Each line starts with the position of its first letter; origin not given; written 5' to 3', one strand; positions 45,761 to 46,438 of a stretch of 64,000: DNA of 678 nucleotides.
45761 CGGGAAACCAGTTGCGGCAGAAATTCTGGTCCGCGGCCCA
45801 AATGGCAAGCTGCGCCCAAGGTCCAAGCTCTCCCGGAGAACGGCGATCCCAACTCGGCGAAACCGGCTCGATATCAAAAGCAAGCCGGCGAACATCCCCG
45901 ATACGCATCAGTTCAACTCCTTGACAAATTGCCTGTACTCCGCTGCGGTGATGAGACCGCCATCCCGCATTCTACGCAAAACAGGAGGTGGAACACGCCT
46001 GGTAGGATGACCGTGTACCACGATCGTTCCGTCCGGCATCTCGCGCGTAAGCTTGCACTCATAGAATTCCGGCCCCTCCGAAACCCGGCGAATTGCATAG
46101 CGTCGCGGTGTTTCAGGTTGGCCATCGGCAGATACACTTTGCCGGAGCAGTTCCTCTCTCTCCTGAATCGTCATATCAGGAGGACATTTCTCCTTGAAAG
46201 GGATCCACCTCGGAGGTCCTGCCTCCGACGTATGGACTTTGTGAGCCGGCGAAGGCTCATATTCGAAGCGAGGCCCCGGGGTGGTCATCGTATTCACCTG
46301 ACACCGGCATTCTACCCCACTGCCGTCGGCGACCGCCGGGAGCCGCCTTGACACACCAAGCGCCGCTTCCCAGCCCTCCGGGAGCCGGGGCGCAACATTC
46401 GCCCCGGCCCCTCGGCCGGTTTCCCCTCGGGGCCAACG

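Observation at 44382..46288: Uncharacterised two-gene module (126 aa plus 508-aa pseudo-ImmA/IrrE protein) next to McrBC: candidate novel defence or regulatory system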

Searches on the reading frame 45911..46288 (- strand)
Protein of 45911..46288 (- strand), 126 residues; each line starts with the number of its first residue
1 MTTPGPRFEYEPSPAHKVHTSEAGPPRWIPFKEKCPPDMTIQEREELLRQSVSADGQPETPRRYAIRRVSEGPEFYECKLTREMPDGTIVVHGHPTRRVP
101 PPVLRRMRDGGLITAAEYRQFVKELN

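Call 3: search_protein_families(library=pfam, proteins=[window:45911-46288:-], max_evalue=1)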
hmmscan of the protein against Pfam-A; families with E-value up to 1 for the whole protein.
window:45911-46288:- (126 aa): 2 families
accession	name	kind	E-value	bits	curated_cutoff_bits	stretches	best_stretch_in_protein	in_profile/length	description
PF09851.14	SHOCT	-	0.016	15.4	27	1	104-120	6-22/28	Short C-terminal domain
PF20612.3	SHOCT_2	-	0.13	12.9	24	1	103-124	18-39/53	SHOCT domain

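Call 4: search_protein_families(library=padloc, proteins=[window:45911-46288:-], max_evalue=1)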
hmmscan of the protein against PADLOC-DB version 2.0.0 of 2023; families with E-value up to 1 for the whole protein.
window:45911-46288:- (126 aa): 0 families

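Call 5: search_protein_families(library=ncbifam, proteins=[window:45911-46288:-], max_evalue=1)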
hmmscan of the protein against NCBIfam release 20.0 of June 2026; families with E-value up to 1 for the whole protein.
window:45911-46288:- (126 aa): 0 families

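Call 22: find_homologous_proteins(query=window:45911-46288:-, max_evalue=0.001)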
Query window:45911-46288:- (126 aa): 31 proteins with E <= 0.001 among 35 candidates.
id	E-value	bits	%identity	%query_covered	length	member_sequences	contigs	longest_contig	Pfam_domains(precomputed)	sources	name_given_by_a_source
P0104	6.4e-66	239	83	99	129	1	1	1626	-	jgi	jgi:hypothetical protein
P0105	4.1e-59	217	79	98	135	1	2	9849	-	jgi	jgi:hypothetical protein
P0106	5.2e-56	207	75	100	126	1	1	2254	-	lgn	-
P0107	1.3e-55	205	73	95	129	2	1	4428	-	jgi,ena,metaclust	metaclust:\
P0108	1.4e-54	202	73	98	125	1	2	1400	-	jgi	jgi:hypothetical protein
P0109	4.5e-53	197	72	100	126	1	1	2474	-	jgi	jgi:hypothetical protein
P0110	6.0e-53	197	69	100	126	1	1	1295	-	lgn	-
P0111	5.2e-52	194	71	100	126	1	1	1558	-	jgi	jgi:hypothetical protein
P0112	2.6e-51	191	70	100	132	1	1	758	-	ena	-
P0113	1.9e-50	189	73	96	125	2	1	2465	-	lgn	-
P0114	7.7e-49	183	68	99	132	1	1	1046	-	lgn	-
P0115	8.9e-48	180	69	96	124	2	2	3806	-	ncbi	-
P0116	1.9e-47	179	66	96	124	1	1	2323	-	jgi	jgi:hypothetical protein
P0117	2.1e-45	172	66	96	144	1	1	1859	-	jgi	-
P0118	2.4e-45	172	91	70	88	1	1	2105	-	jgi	jgi:hypothetical protein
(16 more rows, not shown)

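Call 27: find_homologous_proteins(query=A2, max_evalue=0.001)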
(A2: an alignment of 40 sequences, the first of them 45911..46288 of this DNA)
Query A2 (40 sequences) (126 aa, profile of the alignment): 128 proteins with E <= 0.001 among 732 candidates; the best 120 are listed.
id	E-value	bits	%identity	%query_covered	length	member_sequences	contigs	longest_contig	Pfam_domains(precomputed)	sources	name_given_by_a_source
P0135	1.6e-51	191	53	93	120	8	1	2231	-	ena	-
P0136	3.1e-51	190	56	93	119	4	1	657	-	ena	-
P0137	7.2e-51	189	52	93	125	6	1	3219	-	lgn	-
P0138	1.2e-50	188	52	97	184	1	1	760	-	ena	-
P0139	3.1e-50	187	51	93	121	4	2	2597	-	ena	-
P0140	3.8e-50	187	53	93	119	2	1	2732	-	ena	-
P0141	5.6e-50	186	54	93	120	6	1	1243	-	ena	-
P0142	6.6e-50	186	50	93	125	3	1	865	-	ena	-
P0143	9.1e-50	186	54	93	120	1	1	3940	-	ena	-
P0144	1.1e-49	185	53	93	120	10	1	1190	-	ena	-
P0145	1.1e-49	185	51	93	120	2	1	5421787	-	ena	-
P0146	1.5e-49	185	50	93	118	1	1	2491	-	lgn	-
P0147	2.6e-49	184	47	92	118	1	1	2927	-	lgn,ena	-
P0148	4.3e-49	183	51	93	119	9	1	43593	-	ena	-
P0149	5.3e-49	183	50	94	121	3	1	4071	-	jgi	jgi:hypothetical protein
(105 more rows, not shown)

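Call 32: search_solved_structures(query=A3, max_evalue=10, show_alignments=2)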
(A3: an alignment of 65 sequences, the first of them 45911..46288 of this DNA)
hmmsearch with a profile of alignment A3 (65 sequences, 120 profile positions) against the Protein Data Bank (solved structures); distinct sequences matched with E-value up to 10: 0.

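Call 38: predict_structure(alignment_id=A3)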
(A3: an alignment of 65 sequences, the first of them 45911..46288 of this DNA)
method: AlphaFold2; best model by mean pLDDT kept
length: 126 residues; sequences in the alignment: 65
mean_pLDDT: 82.3   pTM: 0.74
mean pLDDT of the five models: 82.3, 81.8, 81.9, 81.6, 81.1
residues with pLDDT >= 90: 71; 70-90: 24; 50-70: 23; < 50: 8
segments of 3 or more residues with pLDDT < 50: 32-35
pLDDT, mean of each block of 10 residues (from residue 1): 71 58 54 57 89 94 94 93 93 92 97 95 86
secondary structure, 60 per line:
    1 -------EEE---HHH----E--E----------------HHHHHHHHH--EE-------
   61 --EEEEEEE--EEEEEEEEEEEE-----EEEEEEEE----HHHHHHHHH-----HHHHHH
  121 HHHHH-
elements in order: E8-10 H41-49 E63-69 E72-83 E89-96 H101-109 H115-125

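Call 41: fold_search(model_id=the predicted structure, library=pdb)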
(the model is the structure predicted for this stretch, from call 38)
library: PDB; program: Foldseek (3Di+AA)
matches with E <= 10: 346; with E <= 0.001: 0
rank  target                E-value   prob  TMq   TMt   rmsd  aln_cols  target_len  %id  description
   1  9e24_A                6.4e-02  0.28  0.17  0.07  10.5        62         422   19  Closed structure of CpaF without nucleotides (Apo dataset) (released 2025-04-23)
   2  6vek_A                3.0e-01  0.69  0.33  0.14   4.0        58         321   19  Contact-dependent growth inhibition toxin-immunity protein complex from from E. coli 3006, full-length (released 2021-01-27)
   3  8rkd_A                4.4e-01  0.11  0.18  0.07  12.0        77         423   17  TadA/CpaF with AMPPNP (released 2024-08-14)
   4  2j80_B                4.7e-01  0.15  0.16  0.16   3.7        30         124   13  Structure of Citrate-bound Periplasmic Domain of Sensor Histidine Kinase CitA (released 2007-10-23)
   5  6cp8_A                6.5e-01  0.47  0.33  0.26   3.9        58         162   21  Contact-dependent growth inhibition toxin-immunity protein complex from from E. coli 3006 (released 2019-03-13)
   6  5hm9_A                8.4e-01  0.14  0.23  0.17   5.0        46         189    6  Crystal structure of MamO protease domain from Magnetospirillum magneticum (apo form) (released 2016-03-23)
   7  5hma_A                8.4e-01  0.14  0.23  0.17   5.0        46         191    6  Crystal structure of MamO protease domain from Magnetospirillum magneticum (Ni bound form) (released 2016-02-10)
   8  1p0z_A                8.4e-01  0.12  0.16  0.16   3.7        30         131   13  Sensor Kinase CitA binding domain (released 2003-08-19)
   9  8czq_A                9.0e-01  0.04  0.18  0.06  15.4       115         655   11  The crystal structure of MtbTOP1 in complex with both G- and T-segments (released 2022-12-14)
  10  9uzo_J                9.6e-01  0.15  0.23  0.25   7.9        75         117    7  Cryo-EM Structure of the Vaccinia Virus Entry/Fusion Complex (EFC) Lacking the F9 Subunit (released 2025-12-17)
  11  9veh_A                9.6e-01  0.12  0.22  0.37   8.1        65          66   11  The MIDN Catch-IRF4 (A8M) fusion protein (released 2026-02-04)
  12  2e0m_A                1.1e+00  0.07  0.16  0.16   8.3        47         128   17  Mutant Human Ribonuclease 1 (T24L, Q28L, R31L, R32L) (released 2007-08-28)
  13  3hi2_B                1.2e+00  0.14  0.16  0.21   3.6        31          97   10  Structure of the N-terminal domain of the E. coli antitoxin MqsA (YgiT/b3021) in complex with the E. coli toxin MqsR ( (released 2010-01-12)
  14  2j80_A                1.2e+00  0.10  0.16  0.16   3.8        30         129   13  Structure of Citrate-bound Periplasmic Domain of Sensor Histidine Kinase CitA (released 2007-10-23)
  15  7m5f_C                1.2e+00  0.12  0.24  0.25   5.8        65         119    8  Contact-dependent inhibition system from Serratia marcescens BWH57 (released 2021-05-12)
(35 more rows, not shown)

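Call 44: search_protein_families(library=phrogs, proteins=[window:45911-46288:-, P0148], max_evalue=1)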
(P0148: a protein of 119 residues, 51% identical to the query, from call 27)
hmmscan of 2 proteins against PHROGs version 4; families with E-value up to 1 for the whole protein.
window:45911-46288:- (126 aa): 1 family
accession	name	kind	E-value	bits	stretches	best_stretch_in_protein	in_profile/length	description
phrog_2996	-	unknown function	0.24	12.6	1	104-122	19-37/54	-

P0148 (119 aa): 1 family
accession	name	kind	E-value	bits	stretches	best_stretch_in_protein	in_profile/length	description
phrog_21236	-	unknown function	0.089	14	1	15-80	24-87/100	-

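Call 48: search_protein_representatives(alignment_id=A3)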
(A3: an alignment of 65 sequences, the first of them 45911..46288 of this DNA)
Query: 65 sequences, 120 profile positions. Proteins with E-value up to 0.001 (for the whole library): 113; up to 1e-10: 61; up to 1e-30: 13. The best 113 are listed.
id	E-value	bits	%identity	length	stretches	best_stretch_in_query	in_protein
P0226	1.5e-46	173.5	-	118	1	2-119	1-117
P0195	1.6e-45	170.2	-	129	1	2-119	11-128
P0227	2.2e-45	169.7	-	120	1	2-118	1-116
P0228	2.6e-42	159.8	-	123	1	2-118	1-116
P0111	1.4e-41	157.5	-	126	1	2-119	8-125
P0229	6.4e-41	155.3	-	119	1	2-119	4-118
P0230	7.3e-38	145.4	-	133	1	3-117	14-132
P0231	1.9e-34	134.4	-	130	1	2-118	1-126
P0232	6.5e-34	132.7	-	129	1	2-119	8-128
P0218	8.0e-32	125.9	-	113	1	2-112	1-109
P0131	9.3e-32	125.7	-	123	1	2-94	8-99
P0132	1.8e-31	124.8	-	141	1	2-92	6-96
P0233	2.0e-31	124.7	-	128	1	2-117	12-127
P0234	8.5e-30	119.4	-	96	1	2-79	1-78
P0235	1.4e-28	115.5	-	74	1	2-75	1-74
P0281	1.4e-10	57.4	-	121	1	2-117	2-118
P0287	1.6e-09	54.0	-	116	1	1-116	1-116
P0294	1.5e-06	44.4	-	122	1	4-116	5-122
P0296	2.2e-06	43.8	-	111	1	27-118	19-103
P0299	8.0e-06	42.0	-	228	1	18-118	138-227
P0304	2.6e-05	40.4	-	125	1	2-114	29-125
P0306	4.2e-05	39.7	-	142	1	3-118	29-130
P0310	6.5e-05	39.1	-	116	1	27-118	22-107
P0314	1.5e-04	37.9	-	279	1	71-118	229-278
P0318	2.6e-04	37.1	-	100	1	28-118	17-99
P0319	2.8e-04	37.0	-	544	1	73-117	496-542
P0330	8.3e-04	35.5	-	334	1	64-118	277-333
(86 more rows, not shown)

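Call 50: search_protein_families(library=pfam, proteins=[P0330, P0319, P0314, P0299, P0318, P0296, P0310, P0304, P0294, P0287], max_evalue=1)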
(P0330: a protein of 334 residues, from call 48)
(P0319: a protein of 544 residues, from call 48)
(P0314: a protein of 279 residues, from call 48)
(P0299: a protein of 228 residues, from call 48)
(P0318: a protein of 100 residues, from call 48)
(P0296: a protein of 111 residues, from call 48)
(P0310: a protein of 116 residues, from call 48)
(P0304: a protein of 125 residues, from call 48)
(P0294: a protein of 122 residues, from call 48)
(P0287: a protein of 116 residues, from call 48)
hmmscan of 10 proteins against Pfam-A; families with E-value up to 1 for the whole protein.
P0330 (334 aa): 6 families
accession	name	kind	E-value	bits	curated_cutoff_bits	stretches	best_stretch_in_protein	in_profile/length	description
PF07591.16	PT-HINT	-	1.8e-16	61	27.7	1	97-225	1-126/137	Pretoxin HINT domain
PF01079.26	Hint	-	9.1e-10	38.9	29.7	1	90-188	12-116/213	Hint module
PF13403.11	Hint_2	-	3.5e-07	31.1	28.4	1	91-197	2-123/147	Hint domain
PF14890.11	Intein_splicing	-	1.1e-05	25.7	35.8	1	111-186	18-92/155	Intein splicing domain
PF09851.14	SHOCT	-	0.061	13.5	27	1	313-332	6-25/28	Short C-terminal domain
PF14623.11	Vint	-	0.15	12.3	27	1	90-165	1-68/166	Hint-domain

P0319 (544 aa): 3 families
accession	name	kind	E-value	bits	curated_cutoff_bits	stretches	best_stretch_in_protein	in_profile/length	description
PF04965.19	GPW_gp25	-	0.059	13.6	27.2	1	57-91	40-74/96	Baseplate wedge protein gp25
PF03462.23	PCRF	-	0.56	10.4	24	1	376-435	31-88/194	PCRF domain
PF10224.14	DUF2205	-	0.81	10.3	26.7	0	409-434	7-32/75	Short coiled-coil protein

P0314 (279 aa): 3 families
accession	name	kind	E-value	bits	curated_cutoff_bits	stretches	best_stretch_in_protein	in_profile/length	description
PF09851.14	SHOCT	-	0.17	12.1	27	1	257-273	5-21/28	Short C-terminal domain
PF15088.11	NADH_dh_m_C1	-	0.23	11.5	27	1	45-61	9-25/49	NADH dehydrogenase [ubiquinone] 1 subunit C1, mitochondrial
PF20612.3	SHOCT_2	-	0.27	11.9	24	1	256-276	17-37/53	SHOCT domain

P0299 (228 aa): 2 families
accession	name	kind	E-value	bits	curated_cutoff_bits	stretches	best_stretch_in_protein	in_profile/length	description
PF09851.14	SHOCT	-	0.021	15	27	1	206-226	5-25/28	Short C-terminal domain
PF13168.11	Poxvirus_B22R_C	-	0.54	10.2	25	1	43-87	15-57/195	Poxvirus B22R protein C-terminal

P0318 (100 aa): 0 families

P0296 (111 aa): 0 families

P0310 (116 aa): 1 family
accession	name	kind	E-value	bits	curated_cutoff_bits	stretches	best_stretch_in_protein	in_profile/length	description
PF05719.16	GPP34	-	0.035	14.6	29.1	1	81-106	89-114/201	Golgi phosphoprotein 3 (GPP34)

P0304 (125 aa): 0 families

P0294 (122 aa): 0 families

P0287 (116 aa): 1 family
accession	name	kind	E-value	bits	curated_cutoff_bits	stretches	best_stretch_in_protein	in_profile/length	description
PF20612.3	SHOCT_2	-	0.057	14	24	1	97-114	18-35/53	SHOCT domain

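Call 53: find_encoding_contigs(protein=P0330, flank=5000, max_places=3)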
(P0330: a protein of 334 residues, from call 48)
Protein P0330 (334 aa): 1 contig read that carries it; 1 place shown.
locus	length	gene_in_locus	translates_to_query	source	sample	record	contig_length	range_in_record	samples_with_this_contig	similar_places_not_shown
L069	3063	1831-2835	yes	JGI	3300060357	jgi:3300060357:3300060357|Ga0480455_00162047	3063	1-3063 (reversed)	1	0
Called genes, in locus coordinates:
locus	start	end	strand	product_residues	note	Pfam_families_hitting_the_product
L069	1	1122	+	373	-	?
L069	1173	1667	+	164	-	PF13646:HEAT_2 (weak)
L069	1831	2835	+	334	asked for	PF01079:Hint, PF13403:Hint_2 (weak), PF07591:PT-HINT, PF14890:Intein_splicing (faint)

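Call 54: find_encoding_contigs(protein=P0310, flank=5000, max_places=3)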
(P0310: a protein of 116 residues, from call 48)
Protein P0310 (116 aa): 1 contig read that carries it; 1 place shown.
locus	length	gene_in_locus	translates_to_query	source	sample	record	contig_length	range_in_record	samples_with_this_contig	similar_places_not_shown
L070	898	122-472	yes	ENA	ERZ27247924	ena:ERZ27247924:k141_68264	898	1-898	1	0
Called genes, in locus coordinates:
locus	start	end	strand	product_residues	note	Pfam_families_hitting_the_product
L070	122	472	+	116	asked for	-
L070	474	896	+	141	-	?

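Call 56: find_encoding_contigs(protein=P0319, flank=6000, max_places=3)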
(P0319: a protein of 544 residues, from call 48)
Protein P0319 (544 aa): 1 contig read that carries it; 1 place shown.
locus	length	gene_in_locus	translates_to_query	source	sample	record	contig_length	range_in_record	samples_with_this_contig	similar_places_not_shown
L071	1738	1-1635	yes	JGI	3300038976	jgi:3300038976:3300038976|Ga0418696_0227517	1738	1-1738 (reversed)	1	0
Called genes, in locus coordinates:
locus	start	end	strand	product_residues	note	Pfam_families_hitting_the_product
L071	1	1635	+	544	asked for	?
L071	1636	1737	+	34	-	?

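Call 57: find_encoding_contigs(protein=P0314, flank=6000, max_places=3)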
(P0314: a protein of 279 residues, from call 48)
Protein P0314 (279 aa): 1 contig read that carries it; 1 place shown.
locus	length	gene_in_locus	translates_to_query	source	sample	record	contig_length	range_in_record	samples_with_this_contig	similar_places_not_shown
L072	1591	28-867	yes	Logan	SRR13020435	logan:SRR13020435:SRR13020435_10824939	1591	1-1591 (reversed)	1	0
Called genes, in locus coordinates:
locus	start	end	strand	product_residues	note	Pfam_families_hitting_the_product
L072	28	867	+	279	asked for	-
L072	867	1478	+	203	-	-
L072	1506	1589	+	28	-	?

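Call 58: find_encoding_contigs(protein=P0299, flank=6000, max_places=3)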
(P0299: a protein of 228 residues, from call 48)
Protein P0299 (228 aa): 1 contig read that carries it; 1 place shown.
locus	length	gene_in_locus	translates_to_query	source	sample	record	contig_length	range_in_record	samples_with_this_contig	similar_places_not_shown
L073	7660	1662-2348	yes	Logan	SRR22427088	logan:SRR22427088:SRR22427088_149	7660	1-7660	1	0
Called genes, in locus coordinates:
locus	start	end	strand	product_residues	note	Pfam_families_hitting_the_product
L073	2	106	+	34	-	?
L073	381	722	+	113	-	PF06013:WXG100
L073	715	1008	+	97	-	PF06013:WXG100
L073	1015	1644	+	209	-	-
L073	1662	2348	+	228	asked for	-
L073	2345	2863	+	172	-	-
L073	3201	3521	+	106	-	-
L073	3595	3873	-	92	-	-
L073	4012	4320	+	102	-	PF13784:Fic_N (weak)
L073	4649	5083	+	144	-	-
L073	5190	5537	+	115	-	-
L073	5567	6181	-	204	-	PF07553:Lipoprotein_Ltp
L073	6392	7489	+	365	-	PF01844:HNH, PF13395:HNH_4, PF14279:HNH_5 (weak)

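Call 71: search_protein_families(library=ncbifam, proteins=[P0330, P0319, P0314, P0299, L072:867-1475:+, P0148], max_evalue=0.1)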
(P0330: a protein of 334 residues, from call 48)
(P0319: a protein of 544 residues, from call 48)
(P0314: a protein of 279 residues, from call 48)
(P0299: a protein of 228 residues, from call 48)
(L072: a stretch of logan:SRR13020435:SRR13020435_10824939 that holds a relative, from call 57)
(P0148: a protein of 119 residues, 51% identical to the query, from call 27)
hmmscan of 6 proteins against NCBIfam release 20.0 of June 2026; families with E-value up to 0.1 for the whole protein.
P0330 (334 aa): 6 families
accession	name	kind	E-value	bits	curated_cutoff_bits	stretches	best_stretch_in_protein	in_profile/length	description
NF005852.0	PRK07773.1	equivalog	1.5e-06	26.8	780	1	79-187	387-491/886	replicative DNA helicase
NF003158.0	PRK04132.1-3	equivalog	3.4e-05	21.1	1750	1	112-188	96-169/1437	replication factor C small subunit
TIGR01445.1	intein_Nterm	domain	0.00012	23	24.5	1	91-163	1-83/83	intein N-terminal splicing region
NF003159.0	PRK04132.1-4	equivalog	0.00027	19.1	999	1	97-188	79-167/852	replication factor C small subunit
NF003157.0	PRK04132.1-2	equivalog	0.00053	18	1103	1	113-188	85-157/864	replication factor C small subunit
NF011302.0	PRK14714.1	equivalog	0.0012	16.4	1791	1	111-232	978-1102/1350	DNA-directed DNA polymerase II large subunit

P0319 (544 aa): 1 family
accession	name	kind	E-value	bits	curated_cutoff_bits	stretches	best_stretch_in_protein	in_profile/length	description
TIGR00019.1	prfA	equivalog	0.02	13.8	423.25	1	368-435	31-100/361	peptide chain release factor 1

P0314 (279 aa): 0 families

P0299 (228 aa): 1 family
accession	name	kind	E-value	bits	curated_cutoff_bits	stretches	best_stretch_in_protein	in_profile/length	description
NF047776.1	LIC11485_Nterm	subfamily_domain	0.034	14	80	1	15-61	10-56/105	LIC_11485 family protein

L072:867-1475:+ (203 aa): 0 families

P0148 (119 aa): 0 families

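Call 83: find_encoding_contigs(protein=P0281, flank=4000, max_places=3)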
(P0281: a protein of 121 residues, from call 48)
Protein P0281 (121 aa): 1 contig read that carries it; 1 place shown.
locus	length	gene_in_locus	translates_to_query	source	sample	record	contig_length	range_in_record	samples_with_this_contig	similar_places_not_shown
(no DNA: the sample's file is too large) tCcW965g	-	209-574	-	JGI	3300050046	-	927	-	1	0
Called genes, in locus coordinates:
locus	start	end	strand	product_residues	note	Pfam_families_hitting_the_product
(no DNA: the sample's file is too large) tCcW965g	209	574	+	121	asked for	-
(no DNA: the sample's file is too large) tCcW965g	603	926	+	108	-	?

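Call 84: find_encoding_contigs(protein=P0306, flank=4000, max_places=3)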
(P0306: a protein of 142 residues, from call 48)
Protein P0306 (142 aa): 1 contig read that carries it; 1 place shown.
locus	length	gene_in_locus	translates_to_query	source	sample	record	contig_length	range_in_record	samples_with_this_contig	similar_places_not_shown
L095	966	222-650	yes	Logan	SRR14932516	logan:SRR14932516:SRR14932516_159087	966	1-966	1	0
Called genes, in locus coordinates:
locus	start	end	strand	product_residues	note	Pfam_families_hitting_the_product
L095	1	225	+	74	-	?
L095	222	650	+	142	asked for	-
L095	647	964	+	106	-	?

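Call 108: fold_search(model_id=the predicted structure, library=viral)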
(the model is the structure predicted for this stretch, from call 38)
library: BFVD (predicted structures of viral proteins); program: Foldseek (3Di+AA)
matches with E <= 10: 559; with E <= 0.001: 0
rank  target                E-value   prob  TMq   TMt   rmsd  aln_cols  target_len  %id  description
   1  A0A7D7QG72            1.3e-01  0.08  0.15  0.06  12.3       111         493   13  (no name in the UniProt tables at hand)
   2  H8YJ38                2.6e-01  0.23  0.25  0.35   9.4        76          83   20  (no name in the UniProt tables at hand)
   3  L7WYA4                2.8e-01  0.12  0.13  0.11   7.3        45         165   13  L2 protein (Fragment) [Human papillomavirus]
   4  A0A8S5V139            3.2e-01  0.07  0.17  0.05   8.6        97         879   16  Mono-ADP-ribosyltransferase C3 [Siphoviridae sp. ct3r22]
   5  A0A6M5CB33            3.6e-01  0.08  0.20  0.21  17.1       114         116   16  (no name in the UniProt tables at hand)
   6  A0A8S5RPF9            3.6e-01  0.08  0.14  0.14  14.2        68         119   13  Uncharacterized protein [virus sp. ctrcb4]
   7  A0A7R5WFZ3            3.9e-01  0.23  0.19  0.20   9.0        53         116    8  Putative IMV entry/fusion membrane protein 1 [Diachasmimorpha longicaudata entomopoxvirus]
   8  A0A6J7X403            4.1e-01  0.18  0.30  0.22   6.1        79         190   19  Uncharacterized protein [uncultured Caudovirales phage]
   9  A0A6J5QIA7            4.4e-01  0.16  0.18  0.32   9.9        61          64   13  CsrA RNA-binding global regulator CsrA [uncultured Caudovirales phage]
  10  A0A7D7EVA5            4.7e-01  0.08  0.19  0.22  13.1       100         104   12  Uncharacterized protein [Pseudomonas phage Persinger]
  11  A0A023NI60            5.0e-01  0.51  0.36  0.56   4.4        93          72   12  (no name in the UniProt tables at hand)
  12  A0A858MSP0            5.0e-01  0.16  0.19  0.34  10.6        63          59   14  (no name in the UniProt tables at hand)
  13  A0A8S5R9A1            5.0e-01  0.06  0.19  0.17  13.9       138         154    9  Uncharacterized protein [virus sp. ctDYl1]
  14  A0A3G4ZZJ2            5.7e-01  0.06  0.19  0.16  14.7       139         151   14  Uncharacterized protein [Edafosvirus sp.]
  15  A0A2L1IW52            6.1e-01  0.18  0.24  0.31   7.6        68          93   16  Uncharacterized protein [Streptomyces phage BillNye]
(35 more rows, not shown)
